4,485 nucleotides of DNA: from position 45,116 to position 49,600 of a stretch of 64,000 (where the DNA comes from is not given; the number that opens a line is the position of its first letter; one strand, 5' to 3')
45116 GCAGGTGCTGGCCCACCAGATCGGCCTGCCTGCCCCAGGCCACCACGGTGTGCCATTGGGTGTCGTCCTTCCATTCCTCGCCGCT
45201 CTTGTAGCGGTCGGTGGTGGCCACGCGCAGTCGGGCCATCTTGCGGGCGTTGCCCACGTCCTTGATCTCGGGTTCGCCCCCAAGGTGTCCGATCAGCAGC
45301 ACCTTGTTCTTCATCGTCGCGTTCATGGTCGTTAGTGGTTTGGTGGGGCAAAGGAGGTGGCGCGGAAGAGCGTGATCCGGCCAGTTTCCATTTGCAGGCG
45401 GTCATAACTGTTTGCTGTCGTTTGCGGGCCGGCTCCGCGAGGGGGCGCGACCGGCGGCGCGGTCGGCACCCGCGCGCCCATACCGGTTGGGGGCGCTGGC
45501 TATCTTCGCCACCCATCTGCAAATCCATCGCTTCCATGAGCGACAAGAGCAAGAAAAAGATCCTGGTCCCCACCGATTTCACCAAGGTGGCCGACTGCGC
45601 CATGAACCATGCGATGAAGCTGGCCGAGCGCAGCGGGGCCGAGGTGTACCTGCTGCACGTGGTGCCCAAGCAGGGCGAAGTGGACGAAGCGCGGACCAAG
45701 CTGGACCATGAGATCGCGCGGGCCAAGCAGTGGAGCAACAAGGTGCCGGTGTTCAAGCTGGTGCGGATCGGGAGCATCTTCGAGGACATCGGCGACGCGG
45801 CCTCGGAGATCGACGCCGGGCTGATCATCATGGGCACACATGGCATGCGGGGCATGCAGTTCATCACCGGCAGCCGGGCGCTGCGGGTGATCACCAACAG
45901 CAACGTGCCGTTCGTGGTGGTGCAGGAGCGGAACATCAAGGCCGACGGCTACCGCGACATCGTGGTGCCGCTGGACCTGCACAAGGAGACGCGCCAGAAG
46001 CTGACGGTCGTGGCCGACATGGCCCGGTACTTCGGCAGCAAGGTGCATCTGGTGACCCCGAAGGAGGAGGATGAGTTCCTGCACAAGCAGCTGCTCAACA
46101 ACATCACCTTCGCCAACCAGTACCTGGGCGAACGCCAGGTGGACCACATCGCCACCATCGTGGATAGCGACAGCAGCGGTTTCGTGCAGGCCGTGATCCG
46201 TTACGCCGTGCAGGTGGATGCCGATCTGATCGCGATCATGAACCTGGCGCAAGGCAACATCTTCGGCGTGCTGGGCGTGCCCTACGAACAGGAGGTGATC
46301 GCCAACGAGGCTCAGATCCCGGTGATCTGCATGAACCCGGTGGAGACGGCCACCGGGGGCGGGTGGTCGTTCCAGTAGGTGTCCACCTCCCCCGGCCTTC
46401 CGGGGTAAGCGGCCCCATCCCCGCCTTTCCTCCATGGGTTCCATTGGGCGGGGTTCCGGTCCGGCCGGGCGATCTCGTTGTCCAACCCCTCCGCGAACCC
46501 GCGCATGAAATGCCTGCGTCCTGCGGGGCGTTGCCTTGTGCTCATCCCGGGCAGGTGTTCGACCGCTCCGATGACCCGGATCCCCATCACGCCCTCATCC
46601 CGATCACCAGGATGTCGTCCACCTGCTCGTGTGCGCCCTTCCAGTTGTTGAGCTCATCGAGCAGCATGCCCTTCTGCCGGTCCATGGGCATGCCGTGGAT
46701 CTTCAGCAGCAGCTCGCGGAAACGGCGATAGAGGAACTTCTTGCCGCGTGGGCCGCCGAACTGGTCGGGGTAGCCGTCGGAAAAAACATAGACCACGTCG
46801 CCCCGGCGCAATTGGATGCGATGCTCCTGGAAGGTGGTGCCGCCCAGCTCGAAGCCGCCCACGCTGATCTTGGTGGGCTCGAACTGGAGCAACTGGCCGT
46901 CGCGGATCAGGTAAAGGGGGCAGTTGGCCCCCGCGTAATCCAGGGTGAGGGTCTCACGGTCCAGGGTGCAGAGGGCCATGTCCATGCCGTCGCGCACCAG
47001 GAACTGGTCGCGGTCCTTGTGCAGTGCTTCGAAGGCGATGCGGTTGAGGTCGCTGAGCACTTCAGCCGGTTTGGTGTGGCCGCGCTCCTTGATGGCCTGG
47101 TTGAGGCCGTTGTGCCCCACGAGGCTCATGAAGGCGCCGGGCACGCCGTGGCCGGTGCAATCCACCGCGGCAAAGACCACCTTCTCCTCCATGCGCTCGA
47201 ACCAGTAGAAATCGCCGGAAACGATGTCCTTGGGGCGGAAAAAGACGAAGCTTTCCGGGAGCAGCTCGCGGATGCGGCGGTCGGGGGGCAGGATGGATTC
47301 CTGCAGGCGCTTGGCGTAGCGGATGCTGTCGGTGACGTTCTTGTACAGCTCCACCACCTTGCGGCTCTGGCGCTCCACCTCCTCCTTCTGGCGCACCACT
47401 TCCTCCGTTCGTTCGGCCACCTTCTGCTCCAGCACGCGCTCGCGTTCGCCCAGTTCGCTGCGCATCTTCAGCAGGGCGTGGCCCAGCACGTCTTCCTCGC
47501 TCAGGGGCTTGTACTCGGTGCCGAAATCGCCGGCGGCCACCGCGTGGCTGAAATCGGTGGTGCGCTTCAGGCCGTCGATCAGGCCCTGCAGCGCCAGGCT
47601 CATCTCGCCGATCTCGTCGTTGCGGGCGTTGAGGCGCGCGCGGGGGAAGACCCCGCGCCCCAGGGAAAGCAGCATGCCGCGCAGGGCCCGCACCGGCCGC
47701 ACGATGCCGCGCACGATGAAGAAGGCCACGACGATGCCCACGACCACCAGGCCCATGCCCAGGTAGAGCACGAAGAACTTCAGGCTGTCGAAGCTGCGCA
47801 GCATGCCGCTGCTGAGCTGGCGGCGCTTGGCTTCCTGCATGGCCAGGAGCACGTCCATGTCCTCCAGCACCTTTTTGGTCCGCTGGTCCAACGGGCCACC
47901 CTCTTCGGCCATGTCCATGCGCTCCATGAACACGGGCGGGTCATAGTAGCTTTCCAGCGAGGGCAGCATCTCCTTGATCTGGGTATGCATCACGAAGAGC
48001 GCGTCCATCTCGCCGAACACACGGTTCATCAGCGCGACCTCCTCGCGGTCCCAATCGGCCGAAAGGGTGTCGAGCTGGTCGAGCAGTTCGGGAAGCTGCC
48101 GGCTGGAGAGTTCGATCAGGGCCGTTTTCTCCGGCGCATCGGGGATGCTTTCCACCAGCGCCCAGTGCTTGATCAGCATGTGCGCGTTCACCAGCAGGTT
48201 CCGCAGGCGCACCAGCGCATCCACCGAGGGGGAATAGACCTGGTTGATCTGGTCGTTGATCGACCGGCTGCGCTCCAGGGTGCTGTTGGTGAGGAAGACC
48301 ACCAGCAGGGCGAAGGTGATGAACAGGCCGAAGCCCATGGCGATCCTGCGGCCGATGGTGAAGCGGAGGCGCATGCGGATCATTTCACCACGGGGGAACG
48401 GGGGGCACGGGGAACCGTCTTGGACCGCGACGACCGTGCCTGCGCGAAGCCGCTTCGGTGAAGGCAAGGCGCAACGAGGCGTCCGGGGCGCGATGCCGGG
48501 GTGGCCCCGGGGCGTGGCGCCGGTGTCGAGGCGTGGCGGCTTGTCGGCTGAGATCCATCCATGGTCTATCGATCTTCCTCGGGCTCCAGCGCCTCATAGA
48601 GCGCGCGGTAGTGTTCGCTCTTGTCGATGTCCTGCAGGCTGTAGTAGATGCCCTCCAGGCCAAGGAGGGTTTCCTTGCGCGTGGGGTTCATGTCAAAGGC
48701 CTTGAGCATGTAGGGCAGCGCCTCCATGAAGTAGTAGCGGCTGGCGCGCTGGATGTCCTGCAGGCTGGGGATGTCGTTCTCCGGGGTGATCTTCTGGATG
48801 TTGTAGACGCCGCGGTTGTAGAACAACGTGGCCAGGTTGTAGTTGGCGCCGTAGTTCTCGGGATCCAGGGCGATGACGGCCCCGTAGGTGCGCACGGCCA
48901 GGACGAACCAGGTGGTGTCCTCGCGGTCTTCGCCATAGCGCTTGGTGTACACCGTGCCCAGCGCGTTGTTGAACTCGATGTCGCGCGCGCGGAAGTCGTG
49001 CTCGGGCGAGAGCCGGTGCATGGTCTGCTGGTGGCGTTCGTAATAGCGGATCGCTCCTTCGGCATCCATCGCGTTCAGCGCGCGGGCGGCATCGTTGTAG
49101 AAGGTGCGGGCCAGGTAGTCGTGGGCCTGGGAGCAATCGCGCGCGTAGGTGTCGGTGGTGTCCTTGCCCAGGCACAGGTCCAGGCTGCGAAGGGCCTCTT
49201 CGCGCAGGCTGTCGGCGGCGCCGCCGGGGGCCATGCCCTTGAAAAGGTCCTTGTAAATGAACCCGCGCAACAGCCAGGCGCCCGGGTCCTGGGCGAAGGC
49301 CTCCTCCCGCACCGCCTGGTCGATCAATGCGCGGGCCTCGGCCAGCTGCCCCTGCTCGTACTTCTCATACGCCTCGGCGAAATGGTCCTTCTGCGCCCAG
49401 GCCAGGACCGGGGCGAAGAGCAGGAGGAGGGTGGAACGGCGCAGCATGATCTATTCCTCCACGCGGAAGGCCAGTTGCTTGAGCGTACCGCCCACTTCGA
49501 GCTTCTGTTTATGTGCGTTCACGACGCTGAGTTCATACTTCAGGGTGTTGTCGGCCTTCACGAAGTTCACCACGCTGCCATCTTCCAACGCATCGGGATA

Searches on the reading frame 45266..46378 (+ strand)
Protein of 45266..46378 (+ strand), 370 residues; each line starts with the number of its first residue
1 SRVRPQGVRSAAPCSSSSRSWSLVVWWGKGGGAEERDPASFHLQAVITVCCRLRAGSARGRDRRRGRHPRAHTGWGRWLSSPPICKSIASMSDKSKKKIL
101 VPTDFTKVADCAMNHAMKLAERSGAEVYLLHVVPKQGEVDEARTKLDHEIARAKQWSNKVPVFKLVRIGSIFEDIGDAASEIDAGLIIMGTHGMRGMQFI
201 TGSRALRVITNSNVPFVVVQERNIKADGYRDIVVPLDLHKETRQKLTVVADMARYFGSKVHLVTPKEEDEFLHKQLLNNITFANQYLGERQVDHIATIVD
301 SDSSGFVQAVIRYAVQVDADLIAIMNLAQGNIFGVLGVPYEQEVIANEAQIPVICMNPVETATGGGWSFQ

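Call 68: search_protein_families(library=pfam, proteins=[window:45266-46378:+], max_evalue=0.001)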
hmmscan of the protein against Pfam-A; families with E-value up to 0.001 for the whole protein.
window:45266-46378:+ (370 aa): 1 family
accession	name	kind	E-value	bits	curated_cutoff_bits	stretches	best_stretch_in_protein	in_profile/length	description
PF00582.32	Usp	-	1e-23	84.9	24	1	97-219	3-140/141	Universal stress protein family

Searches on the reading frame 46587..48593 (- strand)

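Call 68: search_protein_families(library=pfam, proteins=[window:46587-48593:-], max_evalue=0.001)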
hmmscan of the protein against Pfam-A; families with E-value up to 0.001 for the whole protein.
window:46587-48593:- (668 aa): 2 families
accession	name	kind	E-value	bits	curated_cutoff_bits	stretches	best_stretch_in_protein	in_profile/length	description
PF07228.17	SpoIIE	-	7.7e-21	75.3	25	1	470-667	3-190/192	Stage II sporulation protein E (SpoIIE)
PF00672.30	HAMP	-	9.9e-05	23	25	1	292-343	1-52/53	HAMP domain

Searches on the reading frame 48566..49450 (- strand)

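Call 68: search_protein_families(library=pfam, proteins=[window:48566-49450:-], max_evalue=0.001)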
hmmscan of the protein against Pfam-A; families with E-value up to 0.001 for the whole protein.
window:48566-49450:- (294 aa): 4 families
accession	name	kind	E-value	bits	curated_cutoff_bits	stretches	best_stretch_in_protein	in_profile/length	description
PF20308.4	TPR-S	-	3.2e-07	31.3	27.6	0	125-209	28-101/102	Tetratricopeptide Repeats-Sensor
PF14559.12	TPR_19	-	1.8e-06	28.6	25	0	185-214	10-39/68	Tetratricopeptide repeat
PF13432.12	TPR_16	-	1.7e-05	25.6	32.7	0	24-63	1-38/65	Tetratricopeptide repeat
PF13414.12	TPR_11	-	0.00076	19.6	26.8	0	185-214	13-42/42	TPR repeat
